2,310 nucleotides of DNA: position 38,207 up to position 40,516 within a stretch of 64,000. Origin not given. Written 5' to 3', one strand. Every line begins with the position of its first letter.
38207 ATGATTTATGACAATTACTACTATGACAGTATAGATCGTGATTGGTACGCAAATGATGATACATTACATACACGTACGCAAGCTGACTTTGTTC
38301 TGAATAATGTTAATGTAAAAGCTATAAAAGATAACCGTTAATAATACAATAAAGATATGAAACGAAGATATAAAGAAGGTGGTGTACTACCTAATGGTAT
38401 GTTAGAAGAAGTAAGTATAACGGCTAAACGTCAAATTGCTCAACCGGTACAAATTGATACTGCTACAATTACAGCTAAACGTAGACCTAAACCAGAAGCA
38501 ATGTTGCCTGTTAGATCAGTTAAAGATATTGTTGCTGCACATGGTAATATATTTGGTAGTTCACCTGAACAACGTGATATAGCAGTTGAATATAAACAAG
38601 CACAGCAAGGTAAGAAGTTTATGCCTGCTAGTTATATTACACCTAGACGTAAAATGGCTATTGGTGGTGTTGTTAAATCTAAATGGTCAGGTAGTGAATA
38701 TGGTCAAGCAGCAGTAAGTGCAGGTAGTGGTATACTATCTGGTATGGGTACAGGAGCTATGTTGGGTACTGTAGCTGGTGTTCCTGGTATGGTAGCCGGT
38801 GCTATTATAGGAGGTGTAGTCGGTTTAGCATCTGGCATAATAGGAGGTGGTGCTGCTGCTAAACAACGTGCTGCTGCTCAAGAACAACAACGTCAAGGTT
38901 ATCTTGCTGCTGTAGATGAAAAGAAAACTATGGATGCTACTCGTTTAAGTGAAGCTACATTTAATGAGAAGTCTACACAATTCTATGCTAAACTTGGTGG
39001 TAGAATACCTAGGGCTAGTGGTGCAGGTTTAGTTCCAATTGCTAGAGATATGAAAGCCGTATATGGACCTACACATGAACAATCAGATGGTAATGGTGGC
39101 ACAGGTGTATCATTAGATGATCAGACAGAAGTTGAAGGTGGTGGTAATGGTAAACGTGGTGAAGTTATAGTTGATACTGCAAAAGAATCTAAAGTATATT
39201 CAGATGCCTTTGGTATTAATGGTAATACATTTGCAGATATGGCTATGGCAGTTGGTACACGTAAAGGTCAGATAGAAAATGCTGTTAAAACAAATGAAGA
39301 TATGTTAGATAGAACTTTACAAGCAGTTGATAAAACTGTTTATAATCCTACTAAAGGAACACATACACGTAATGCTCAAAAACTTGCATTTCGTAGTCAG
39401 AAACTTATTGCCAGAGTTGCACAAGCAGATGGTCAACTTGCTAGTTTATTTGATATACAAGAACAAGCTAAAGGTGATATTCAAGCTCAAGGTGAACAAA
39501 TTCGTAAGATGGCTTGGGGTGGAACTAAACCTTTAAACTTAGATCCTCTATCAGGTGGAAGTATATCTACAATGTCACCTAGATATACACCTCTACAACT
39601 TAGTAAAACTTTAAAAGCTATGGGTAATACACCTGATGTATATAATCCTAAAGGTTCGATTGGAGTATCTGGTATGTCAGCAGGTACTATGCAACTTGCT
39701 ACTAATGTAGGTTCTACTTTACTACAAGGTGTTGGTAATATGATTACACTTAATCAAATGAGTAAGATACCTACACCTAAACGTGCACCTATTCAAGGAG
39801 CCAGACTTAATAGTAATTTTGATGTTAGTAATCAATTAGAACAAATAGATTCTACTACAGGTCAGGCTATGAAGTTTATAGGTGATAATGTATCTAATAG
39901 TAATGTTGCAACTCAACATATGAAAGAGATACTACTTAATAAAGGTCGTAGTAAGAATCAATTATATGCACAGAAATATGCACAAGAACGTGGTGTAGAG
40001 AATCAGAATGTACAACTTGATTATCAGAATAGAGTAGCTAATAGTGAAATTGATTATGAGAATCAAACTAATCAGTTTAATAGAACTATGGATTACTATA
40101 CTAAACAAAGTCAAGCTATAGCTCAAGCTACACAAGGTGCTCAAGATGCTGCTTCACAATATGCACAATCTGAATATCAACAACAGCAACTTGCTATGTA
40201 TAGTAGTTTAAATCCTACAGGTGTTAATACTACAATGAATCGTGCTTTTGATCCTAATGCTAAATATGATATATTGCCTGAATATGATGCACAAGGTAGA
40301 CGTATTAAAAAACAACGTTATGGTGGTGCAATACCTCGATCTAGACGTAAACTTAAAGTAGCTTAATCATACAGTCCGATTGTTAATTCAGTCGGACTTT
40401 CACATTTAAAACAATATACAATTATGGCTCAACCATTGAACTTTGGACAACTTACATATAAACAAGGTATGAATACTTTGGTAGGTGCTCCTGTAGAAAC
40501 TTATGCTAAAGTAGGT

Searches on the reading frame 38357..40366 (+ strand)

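Call 24: search_protein_families(library=phrogs, proteins=[window:38357-40366:+], max_evalue=0.001)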
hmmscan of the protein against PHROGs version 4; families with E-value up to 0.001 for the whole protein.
window:38357-40366:+ (669 aa): 1 family
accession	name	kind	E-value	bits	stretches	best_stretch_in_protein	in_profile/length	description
phrog_18476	-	unknown function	3.3e-05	24.7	1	114-161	60-107/209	-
